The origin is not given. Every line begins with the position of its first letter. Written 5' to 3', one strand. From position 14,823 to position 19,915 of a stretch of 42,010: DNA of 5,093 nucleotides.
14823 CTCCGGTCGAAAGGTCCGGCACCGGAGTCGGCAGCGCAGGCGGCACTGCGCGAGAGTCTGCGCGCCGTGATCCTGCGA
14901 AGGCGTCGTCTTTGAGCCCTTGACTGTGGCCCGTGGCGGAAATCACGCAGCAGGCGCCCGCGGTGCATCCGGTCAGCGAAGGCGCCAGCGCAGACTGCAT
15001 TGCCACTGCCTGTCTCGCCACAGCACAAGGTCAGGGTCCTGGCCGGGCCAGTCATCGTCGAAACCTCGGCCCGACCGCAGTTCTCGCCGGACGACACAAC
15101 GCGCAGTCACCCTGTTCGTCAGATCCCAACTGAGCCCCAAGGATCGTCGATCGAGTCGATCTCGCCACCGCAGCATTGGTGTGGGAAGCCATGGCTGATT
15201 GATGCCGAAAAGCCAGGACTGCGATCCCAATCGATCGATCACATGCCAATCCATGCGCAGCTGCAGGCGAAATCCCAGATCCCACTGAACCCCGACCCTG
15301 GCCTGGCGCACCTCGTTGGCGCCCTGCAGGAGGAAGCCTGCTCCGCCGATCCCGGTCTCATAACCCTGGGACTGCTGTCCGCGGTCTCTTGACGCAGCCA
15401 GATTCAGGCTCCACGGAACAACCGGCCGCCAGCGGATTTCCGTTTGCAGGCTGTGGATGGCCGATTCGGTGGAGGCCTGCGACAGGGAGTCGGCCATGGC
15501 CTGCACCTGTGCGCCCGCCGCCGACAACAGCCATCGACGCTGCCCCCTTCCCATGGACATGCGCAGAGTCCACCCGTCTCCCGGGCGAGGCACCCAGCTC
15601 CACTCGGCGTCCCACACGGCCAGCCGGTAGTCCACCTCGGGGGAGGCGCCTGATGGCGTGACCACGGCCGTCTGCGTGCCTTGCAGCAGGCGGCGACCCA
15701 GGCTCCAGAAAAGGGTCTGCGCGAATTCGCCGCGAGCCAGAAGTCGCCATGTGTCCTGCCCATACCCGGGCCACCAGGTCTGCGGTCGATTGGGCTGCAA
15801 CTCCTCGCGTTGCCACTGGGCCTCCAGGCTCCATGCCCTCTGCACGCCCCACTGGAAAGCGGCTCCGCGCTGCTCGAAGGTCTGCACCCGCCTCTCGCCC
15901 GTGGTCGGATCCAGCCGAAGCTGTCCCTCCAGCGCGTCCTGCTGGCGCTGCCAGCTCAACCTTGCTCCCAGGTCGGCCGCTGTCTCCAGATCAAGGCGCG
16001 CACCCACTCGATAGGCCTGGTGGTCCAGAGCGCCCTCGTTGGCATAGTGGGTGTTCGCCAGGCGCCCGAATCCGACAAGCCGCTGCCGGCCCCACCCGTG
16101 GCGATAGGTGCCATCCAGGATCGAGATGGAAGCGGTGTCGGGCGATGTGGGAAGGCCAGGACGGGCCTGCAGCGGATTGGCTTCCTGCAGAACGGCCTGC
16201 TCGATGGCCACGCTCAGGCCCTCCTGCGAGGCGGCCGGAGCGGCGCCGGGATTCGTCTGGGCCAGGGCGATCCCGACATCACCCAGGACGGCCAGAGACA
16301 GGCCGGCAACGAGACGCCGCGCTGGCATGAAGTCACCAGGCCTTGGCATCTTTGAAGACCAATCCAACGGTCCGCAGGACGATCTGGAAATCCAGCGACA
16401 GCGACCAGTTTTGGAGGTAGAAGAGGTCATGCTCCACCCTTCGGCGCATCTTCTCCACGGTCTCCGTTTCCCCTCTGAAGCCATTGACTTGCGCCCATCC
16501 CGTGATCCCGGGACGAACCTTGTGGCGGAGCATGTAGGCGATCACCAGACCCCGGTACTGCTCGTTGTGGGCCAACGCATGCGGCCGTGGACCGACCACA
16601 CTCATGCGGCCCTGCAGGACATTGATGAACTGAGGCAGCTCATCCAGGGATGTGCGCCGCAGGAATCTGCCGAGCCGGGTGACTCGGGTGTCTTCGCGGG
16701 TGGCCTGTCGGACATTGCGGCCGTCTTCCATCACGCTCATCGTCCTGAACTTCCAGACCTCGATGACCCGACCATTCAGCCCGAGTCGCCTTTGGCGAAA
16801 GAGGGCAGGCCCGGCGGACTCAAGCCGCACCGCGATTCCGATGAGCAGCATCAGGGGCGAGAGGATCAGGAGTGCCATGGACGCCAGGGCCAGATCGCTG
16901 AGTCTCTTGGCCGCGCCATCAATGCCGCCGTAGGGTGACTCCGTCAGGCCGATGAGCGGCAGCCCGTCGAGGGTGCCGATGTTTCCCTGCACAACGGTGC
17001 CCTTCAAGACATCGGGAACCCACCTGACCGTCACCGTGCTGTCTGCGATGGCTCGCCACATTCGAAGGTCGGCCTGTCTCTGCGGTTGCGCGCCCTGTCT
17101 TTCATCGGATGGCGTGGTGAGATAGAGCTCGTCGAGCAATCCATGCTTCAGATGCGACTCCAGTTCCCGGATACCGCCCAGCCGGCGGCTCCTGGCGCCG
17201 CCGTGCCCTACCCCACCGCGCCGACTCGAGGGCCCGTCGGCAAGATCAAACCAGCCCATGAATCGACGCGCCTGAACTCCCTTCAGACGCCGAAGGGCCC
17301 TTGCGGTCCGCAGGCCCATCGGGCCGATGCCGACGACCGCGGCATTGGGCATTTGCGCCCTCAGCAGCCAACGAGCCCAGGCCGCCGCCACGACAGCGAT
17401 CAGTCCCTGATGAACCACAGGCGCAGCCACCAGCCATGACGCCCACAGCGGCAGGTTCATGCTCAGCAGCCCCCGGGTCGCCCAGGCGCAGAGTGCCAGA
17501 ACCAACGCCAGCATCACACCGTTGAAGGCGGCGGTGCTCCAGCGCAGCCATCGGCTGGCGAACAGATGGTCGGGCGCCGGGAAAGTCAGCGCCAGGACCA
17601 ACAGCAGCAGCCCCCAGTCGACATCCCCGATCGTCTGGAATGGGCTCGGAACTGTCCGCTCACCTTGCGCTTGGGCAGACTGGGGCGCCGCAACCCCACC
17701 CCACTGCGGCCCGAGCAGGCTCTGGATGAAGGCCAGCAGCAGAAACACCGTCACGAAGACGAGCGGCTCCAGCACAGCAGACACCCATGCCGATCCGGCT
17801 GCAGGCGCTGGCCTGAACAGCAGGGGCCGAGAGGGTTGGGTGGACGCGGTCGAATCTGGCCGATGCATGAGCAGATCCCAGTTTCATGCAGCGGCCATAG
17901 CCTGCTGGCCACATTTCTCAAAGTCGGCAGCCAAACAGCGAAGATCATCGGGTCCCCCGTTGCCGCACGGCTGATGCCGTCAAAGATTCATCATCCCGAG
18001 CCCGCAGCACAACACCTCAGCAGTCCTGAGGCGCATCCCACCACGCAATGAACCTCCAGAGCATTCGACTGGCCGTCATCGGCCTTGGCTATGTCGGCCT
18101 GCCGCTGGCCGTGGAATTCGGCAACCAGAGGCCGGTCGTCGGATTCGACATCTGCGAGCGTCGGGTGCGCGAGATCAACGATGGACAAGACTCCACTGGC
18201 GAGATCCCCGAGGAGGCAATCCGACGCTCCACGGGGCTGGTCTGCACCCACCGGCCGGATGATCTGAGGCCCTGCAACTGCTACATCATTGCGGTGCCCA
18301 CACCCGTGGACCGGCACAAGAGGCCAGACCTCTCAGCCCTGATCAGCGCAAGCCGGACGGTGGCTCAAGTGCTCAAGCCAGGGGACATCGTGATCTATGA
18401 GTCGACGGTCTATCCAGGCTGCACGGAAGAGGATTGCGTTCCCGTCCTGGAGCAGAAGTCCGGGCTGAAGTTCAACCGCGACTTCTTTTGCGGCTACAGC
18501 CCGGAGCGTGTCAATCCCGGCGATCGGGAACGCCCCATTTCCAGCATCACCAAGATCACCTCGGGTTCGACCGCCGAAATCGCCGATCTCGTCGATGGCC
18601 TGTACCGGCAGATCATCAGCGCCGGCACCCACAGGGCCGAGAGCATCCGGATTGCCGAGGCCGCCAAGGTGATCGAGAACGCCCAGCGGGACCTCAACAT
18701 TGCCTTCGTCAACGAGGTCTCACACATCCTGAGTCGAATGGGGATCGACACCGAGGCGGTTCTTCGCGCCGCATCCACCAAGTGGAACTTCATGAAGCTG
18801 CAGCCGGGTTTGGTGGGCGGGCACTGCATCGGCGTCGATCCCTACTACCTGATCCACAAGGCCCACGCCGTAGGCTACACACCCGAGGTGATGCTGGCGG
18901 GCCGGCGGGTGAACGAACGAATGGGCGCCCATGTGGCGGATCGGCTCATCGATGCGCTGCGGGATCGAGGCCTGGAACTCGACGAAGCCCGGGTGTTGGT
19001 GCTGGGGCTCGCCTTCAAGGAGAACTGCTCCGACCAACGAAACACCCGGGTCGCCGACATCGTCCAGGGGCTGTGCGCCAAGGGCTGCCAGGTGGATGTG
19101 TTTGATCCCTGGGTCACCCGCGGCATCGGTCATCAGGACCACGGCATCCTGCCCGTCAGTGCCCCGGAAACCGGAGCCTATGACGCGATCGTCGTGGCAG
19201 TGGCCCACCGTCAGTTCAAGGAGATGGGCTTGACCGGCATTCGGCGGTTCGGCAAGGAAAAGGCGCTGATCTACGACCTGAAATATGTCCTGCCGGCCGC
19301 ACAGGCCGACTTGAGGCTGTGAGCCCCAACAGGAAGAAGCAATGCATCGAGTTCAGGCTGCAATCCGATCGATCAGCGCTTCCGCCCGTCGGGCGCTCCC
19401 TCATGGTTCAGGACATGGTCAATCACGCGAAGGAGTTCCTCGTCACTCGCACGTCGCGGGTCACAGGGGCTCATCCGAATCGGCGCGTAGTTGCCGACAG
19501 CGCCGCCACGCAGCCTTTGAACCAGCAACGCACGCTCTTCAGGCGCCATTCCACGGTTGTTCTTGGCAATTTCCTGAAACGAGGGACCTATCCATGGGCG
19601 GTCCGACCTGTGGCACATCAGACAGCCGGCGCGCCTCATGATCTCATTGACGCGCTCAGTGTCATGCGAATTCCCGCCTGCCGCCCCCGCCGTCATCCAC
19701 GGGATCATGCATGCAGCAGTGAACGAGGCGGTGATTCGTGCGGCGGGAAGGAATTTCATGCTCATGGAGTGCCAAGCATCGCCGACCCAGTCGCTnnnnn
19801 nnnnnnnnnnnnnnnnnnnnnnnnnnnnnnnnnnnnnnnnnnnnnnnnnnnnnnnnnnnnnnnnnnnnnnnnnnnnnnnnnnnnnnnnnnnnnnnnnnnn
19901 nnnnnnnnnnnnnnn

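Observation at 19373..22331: Orphan minimal secretin translationally coupled to a secreted polysaccharide-lyase-like protein, next to the EPS locus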

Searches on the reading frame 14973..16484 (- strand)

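Call 7: search_protein_families(library=pfam, proteins=[window:14973-16484:-], max_evalue=0.001)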
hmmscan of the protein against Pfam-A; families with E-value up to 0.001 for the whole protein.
window:14973-16484:- (503 aa): 0 families

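Call 76: search_protein_families(library=ncbifam, proteins=[window:14973-16484:-], max_evalue=0.001)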
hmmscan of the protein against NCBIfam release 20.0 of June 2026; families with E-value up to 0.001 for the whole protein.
window:14973-16484:- (503 aa): 1 family
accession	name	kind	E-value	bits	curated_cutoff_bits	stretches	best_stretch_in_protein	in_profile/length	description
TIGR03014.2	EpsL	equivalog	1.1e-08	34.6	275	1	80-473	8-366/385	XrtB/PEP-CTERM-associated polysaccharide biosynthesis outer membrane protein EpsL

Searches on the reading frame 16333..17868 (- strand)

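Call 7: search_protein_families(library=pfam, proteins=[window:16333-17868:-], max_evalue=0.001)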
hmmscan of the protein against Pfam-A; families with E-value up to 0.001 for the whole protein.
window:16333-17868:- (511 aa): 1 family
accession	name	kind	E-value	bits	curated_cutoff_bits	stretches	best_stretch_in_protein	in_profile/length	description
PF02397.22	Bac_transf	-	1.1e-66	224.2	27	1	321-506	1-179/179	Bacterial sugar transferase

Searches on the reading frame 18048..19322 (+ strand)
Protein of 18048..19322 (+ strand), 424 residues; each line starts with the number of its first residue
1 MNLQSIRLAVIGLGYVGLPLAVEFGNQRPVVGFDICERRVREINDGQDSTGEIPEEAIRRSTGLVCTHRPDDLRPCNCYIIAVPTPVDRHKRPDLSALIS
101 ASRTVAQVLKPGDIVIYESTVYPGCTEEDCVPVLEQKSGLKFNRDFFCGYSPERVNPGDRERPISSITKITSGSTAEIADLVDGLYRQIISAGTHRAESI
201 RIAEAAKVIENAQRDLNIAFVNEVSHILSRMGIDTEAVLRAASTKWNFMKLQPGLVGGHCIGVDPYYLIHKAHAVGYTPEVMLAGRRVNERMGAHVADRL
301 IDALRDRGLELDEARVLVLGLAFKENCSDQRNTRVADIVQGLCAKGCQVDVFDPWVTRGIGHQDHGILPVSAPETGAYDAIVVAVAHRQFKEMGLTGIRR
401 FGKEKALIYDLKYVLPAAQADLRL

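Call 7: search_protein_families(library=pfam, proteins=[window:18048-19322:+], max_evalue=0.001)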
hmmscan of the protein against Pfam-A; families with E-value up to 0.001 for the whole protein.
window:18048-19322:+ (424 aa): 3 families
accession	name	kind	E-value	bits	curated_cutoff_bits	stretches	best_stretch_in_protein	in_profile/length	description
PF03721.20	UDPG_MGDP_dh_N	-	5.3e-28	98.3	27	1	7-176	2-177/187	UDP-glucose/GDP-mannose dehydrogenase family, NAD binding domain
PF00984.24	UDPG_MGDP_dh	-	3e-25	88.6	25.4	1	202-290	2-93/94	UDP-glucose/GDP-mannose dehydrogenase family, central domain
PF03720.21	UDPG_MGDP_dh_C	-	4.5e-19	69.2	30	1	317-415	1-101/103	UDP-glucose/GDP-mannose dehydrogenase family, UDP binding domain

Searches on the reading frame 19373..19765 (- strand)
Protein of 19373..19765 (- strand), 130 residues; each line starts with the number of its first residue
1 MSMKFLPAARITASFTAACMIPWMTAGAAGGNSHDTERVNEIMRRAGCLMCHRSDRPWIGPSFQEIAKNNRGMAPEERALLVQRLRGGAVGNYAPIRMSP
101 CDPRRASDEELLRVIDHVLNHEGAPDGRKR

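Call 3: search_protein_families(library=pfam, proteins=[window:19373-19765:-], max_evalue=1)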
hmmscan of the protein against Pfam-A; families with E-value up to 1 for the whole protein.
window:19373-19765:- (130 aa): 1 family
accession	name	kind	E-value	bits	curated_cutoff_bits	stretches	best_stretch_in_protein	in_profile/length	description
PF00034.26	Cytochrom_C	-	0.012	17.3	21.3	1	38-120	3-88/90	Cytochrome c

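Call 4: search_protein_families(library=ncbifam, proteins=[window:19373-19765:-], max_evalue=1)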
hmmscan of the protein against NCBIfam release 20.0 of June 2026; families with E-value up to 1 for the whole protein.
window:19373-19765:- (130 aa): 0 families

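Call 24: search_protein_families(library=phrogs, proteins=[window:19373-19765:-], max_evalue=0.01)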
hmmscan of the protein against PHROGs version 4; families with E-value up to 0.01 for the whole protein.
window:19373-19765:- (130 aa): 1 family
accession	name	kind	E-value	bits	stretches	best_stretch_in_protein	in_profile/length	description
phrog_36206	-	unknown function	6.3e-06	27.5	1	16-107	27-115/131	-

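Call 71: search_protein_families(library=padloc, proteins=[window:19373-19765:-], max_evalue=0.01)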
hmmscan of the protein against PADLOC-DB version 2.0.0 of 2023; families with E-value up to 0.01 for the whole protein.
window:19373-19765:- (130 aa): 0 families

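Call 86: search_solved_structures(query=window:19373-19765:-, max_evalue=1, show_alignments=1)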
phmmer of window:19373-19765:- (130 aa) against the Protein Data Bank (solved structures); distinct sequences matched with E-value up to 1: 25.
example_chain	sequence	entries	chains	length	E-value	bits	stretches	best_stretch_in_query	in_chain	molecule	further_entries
9l08_A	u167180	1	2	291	8.6e-10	41.9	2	39-118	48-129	Covalently Connected Cytochrome c555 trimer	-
1dvv_A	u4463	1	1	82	2.6e-09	40.4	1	42-116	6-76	CYTOCHROME C551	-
2pac_A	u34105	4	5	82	5.4e-09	39.4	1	42-119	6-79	CYTOCHROME C551 | Cytochrome c-551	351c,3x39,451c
2exv_A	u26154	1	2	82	6.2e-09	39.2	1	42-119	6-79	Cytochrome c-551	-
5xec_C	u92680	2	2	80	3.4e-08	36.8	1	41-119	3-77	Cytochrome c-552,Cytochrome c-551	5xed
2d0s_A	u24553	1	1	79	2.6e-07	33.9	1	43-114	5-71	cytochrome c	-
6kq1_A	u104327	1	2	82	5e-06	29.8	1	43-114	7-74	Cytochrome C biogenesis protein CcsA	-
1cch_A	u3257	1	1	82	1.1e-05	28.7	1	43-111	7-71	CYTOCHROME C551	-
2i8f_A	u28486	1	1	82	1.4e-05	28.3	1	43-111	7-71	Cytochrome c-551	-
1cor_A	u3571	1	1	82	2.1e-05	27.8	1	43-111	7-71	CYTOCHROME C551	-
1fi3_A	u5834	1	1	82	5.3e-05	26.5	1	43-112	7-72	CYTOCHROME C-551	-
4xxl_A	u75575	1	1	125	6.5e-05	26.2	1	32-94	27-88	Cytochrome c class I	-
5xec_A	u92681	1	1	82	8.6e-05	25.8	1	42-111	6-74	Cytochrome c-551,Cytochrome c-552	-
5xed_A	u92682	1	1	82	0.0002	24.6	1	42-116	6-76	Cytochrome c-551,Cytochrome c-552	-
3zox_A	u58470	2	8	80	0.00042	23.5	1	42-112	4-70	CYTOCHROME C-552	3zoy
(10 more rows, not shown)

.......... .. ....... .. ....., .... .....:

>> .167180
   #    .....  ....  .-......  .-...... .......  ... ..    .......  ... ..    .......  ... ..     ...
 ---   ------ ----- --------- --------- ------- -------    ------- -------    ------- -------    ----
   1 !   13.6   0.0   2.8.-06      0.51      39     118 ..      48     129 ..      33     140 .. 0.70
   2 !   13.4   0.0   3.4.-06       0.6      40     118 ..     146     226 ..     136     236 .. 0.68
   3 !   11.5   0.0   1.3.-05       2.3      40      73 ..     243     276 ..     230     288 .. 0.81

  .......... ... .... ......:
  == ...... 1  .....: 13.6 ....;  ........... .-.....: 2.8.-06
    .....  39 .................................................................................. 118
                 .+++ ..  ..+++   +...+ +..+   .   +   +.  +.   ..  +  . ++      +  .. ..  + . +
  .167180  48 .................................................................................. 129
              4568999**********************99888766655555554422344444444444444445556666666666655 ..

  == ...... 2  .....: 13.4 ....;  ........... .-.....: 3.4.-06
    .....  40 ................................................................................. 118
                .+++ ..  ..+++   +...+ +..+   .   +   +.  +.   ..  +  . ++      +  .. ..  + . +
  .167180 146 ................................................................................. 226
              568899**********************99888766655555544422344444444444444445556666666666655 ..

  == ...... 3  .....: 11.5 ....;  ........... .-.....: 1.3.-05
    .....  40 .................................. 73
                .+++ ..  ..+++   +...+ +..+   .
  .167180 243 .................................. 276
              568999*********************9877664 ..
